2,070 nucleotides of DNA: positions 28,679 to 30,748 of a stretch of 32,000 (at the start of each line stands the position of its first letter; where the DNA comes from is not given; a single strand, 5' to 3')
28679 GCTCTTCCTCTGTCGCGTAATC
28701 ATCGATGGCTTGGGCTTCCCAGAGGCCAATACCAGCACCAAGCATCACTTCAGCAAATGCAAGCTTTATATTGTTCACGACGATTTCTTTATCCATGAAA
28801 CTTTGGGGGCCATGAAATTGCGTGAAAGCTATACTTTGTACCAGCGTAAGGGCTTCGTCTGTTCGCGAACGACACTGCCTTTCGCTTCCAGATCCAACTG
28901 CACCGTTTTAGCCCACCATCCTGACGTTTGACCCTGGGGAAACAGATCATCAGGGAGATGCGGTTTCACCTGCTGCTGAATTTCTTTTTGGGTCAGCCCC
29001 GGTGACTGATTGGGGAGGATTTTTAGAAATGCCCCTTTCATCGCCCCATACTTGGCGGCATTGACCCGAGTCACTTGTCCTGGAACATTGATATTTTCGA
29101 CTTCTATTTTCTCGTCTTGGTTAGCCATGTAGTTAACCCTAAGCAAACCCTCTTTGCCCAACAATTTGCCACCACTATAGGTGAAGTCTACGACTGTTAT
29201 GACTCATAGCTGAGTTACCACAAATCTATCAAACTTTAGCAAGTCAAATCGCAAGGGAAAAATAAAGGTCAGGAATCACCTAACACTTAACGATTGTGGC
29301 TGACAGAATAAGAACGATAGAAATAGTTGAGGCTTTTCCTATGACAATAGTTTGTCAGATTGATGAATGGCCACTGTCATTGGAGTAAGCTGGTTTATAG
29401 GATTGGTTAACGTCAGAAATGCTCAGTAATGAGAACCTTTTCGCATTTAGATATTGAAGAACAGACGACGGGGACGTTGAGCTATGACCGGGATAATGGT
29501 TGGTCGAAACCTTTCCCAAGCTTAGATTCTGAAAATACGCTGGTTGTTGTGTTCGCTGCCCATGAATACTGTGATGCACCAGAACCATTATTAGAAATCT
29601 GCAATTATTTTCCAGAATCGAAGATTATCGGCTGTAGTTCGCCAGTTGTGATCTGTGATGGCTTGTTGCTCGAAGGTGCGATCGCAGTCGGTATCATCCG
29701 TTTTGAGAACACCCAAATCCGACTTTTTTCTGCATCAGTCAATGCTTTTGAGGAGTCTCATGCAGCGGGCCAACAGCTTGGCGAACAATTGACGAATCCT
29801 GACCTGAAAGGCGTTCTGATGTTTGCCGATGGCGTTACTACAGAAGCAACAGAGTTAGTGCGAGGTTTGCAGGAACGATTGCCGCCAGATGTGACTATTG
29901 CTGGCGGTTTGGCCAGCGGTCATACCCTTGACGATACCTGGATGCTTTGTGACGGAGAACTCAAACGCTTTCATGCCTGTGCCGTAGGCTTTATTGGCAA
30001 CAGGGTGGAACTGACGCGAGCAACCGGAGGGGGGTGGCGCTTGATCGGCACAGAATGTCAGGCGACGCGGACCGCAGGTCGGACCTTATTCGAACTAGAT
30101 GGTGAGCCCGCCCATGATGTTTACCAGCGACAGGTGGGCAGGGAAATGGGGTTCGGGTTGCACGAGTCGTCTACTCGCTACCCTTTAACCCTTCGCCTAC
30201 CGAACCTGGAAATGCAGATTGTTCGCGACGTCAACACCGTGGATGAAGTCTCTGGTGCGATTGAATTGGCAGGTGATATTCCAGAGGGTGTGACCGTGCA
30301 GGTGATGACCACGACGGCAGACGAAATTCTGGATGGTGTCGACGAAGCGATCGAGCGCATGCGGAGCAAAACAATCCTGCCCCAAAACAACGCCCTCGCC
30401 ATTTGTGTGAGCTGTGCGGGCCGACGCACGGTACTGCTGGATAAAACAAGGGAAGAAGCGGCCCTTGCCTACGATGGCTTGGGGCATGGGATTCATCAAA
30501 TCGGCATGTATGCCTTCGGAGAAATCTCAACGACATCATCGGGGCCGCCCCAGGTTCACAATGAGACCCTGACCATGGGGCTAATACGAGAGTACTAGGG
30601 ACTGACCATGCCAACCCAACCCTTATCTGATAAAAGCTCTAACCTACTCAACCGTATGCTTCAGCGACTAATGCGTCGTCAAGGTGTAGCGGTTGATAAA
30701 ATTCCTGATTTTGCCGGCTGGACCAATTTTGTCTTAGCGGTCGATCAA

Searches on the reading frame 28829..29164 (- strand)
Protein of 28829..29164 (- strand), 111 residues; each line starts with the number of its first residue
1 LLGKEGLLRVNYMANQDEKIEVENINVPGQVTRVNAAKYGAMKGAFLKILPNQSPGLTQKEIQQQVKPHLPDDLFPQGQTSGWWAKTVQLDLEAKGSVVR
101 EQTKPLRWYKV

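Call 84: search_protein_families(library=pfam, proteins=[window:28829-29164:-], max_evalue=0.0001)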
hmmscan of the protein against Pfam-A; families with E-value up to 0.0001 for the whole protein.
window:28829-29164:- (111 aa): 1 family
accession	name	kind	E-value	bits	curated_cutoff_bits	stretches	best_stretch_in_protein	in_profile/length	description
PF22278.2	DUF6958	-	3.6e-37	127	27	1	19-108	1-90/90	Family of unknown function (DUF6958)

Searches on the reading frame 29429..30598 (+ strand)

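Call 84: search_protein_families(library=pfam, proteins=[window:29429-30598:+], max_evalue=0.0001)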
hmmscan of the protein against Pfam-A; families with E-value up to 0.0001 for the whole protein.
window:29429-30598:+ (389 aa): 2 families
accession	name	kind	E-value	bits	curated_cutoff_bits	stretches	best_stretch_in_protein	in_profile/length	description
PF08495.15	FIST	-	1.7e-36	126.4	23.2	1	37-226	1-189/189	FIST N domain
PF10442.14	FIST_C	-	1.1e-23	84.3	28.5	1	228-367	1-130/131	FIST C domain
